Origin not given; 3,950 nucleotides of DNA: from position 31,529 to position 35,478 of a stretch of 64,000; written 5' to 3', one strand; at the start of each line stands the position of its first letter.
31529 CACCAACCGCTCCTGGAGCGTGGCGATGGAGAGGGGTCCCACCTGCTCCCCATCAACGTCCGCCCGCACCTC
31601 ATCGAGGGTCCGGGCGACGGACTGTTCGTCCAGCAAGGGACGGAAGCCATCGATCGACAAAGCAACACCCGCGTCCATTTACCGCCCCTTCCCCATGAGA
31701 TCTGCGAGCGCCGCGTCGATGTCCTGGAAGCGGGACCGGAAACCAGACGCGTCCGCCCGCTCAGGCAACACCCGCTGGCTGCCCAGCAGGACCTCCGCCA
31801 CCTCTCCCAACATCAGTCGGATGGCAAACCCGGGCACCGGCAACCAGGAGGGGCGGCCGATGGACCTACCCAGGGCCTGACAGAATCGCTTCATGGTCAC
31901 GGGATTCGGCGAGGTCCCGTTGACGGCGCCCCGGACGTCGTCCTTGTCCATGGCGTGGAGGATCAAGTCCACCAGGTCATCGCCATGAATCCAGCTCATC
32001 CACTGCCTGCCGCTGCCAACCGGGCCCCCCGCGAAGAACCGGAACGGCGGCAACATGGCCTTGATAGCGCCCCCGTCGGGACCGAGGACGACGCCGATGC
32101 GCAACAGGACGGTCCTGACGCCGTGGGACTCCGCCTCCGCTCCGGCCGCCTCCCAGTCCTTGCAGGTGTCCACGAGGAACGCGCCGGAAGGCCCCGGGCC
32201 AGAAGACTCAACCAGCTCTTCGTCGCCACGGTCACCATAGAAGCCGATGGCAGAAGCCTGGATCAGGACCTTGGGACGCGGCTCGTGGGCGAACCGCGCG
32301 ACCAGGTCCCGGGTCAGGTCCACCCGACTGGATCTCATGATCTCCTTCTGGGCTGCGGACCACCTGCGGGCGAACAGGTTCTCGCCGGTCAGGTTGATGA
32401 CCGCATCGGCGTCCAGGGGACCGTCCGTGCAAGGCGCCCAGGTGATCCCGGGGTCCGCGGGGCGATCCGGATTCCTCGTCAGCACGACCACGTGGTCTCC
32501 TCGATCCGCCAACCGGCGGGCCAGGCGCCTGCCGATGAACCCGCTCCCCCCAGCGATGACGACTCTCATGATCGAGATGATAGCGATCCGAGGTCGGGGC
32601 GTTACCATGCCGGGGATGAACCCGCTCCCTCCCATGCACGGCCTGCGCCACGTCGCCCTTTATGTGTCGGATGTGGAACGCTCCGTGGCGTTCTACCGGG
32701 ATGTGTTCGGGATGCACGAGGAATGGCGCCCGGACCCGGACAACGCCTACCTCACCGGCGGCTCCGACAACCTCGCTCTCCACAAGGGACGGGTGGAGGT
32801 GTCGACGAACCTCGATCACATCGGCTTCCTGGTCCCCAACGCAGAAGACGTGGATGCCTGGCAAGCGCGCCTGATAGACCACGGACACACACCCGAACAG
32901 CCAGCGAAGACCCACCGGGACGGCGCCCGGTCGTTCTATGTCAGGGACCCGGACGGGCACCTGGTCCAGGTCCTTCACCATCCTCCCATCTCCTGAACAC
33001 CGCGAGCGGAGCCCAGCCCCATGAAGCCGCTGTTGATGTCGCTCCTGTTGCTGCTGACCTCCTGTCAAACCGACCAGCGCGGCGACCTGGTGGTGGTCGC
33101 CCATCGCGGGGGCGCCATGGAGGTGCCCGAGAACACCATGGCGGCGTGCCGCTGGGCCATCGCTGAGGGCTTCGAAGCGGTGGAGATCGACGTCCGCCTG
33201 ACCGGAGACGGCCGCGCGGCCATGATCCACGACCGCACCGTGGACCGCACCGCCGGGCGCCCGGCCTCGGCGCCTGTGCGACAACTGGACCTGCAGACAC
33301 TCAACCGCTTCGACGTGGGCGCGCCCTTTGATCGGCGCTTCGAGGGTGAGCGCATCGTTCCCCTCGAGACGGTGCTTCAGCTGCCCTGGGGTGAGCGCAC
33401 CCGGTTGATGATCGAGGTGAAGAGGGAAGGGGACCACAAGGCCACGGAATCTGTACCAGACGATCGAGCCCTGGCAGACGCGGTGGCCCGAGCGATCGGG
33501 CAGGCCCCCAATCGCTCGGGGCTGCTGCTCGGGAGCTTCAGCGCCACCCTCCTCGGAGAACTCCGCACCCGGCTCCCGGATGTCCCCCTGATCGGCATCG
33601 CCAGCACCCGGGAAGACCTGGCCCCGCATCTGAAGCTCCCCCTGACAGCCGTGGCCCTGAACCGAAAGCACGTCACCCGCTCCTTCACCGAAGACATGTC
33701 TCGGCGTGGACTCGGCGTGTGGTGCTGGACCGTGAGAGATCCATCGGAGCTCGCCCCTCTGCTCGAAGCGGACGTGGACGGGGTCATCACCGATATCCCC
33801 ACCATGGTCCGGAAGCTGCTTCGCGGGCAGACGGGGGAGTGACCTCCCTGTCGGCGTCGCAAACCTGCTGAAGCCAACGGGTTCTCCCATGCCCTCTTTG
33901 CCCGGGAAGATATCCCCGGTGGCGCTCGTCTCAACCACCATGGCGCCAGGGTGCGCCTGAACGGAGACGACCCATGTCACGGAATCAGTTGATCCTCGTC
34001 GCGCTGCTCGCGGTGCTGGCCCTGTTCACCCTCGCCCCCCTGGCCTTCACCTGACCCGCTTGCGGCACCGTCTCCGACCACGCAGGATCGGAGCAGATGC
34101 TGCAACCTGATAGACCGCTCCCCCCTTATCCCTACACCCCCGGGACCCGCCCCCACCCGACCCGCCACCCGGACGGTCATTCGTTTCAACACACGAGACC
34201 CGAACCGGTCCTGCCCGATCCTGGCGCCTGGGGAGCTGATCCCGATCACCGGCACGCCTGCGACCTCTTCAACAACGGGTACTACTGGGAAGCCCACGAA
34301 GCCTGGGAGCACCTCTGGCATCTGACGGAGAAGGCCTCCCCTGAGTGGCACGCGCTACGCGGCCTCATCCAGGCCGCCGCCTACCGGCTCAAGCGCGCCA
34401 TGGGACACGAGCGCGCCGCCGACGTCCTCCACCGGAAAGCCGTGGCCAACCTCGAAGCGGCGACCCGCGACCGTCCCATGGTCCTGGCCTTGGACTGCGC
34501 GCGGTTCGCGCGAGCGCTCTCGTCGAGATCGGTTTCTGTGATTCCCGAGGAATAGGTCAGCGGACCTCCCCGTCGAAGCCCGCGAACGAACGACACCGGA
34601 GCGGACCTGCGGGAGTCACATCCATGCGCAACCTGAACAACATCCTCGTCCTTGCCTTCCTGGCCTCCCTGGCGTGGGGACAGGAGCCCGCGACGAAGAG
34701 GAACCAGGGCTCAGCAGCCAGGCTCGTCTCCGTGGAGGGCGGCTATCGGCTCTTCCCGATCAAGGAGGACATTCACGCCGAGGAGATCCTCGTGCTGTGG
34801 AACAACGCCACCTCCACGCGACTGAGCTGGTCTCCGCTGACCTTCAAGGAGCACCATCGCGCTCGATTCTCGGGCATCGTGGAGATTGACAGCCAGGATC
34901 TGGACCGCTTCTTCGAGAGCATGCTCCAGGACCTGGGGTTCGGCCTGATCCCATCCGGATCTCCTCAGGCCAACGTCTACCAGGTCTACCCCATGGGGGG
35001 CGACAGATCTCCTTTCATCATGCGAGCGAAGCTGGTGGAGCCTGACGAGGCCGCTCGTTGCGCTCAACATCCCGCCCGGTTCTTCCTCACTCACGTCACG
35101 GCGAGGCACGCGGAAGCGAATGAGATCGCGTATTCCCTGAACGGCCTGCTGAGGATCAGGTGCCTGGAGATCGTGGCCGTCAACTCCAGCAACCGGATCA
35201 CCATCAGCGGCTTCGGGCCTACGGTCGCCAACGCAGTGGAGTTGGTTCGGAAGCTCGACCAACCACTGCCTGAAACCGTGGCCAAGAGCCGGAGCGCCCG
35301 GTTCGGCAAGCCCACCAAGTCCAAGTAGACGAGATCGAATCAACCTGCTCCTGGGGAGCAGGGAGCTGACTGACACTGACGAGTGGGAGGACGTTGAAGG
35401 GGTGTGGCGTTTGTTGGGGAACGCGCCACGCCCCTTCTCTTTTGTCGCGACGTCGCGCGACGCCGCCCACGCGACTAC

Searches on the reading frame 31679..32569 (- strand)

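Call 55: search_protein_families(library=pfam, proteins=[window:31679-32569:-], max_evalue=0.00001)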
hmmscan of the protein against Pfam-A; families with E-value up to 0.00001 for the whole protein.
window:31679-32569:- (296 aa): 2 families
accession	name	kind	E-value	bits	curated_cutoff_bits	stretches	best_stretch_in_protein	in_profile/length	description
PF01370.27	Epimerase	-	4e-19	69.4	20.9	1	3-211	1-229/240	NAD dependent epimerase/dehydratase family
PF08338.16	DUF1731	-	2.4e-17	62.8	27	1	245-291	1-47/47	Domain of unknown function (DUF1731)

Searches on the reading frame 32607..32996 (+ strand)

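Call 56: search_protein_families(library=pfam, proteins=[window:32607-32996:+], max_evalue=0.00001)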
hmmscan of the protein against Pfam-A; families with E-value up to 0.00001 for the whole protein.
window:32607-32996:+ (129 aa): 3 families
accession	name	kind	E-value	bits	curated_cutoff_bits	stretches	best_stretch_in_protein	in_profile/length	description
PF00903.31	Glyoxalase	-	1.9e-22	80.4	20.6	1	13-122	2-121/121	Glyoxalase/Bleomycin resistance protein/Dioxygenase superfamily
PF18029.7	Glyoxalase_6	-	6.3e-09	36.9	23.6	1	16-122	2-105/106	Glyoxalase-like domain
PF22677.2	Ble-like_N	-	2.6e-07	30.7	24.5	1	15-37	4-26/41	Bleomycin resistance protein-like N-terminal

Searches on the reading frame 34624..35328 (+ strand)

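Call 38: search_protein_families(library=pfam, proteins=[window:34624-35328:+], max_evalue=0.001)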
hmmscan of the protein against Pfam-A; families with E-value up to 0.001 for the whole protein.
window:34624-35328:+ (234 aa): 1 family
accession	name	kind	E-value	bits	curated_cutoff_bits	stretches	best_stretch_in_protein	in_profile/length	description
PF03958.22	Secretin_N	-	2.6e-05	24.8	28.2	1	160-215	6-67/69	Bacterial type II/III secretion system short domain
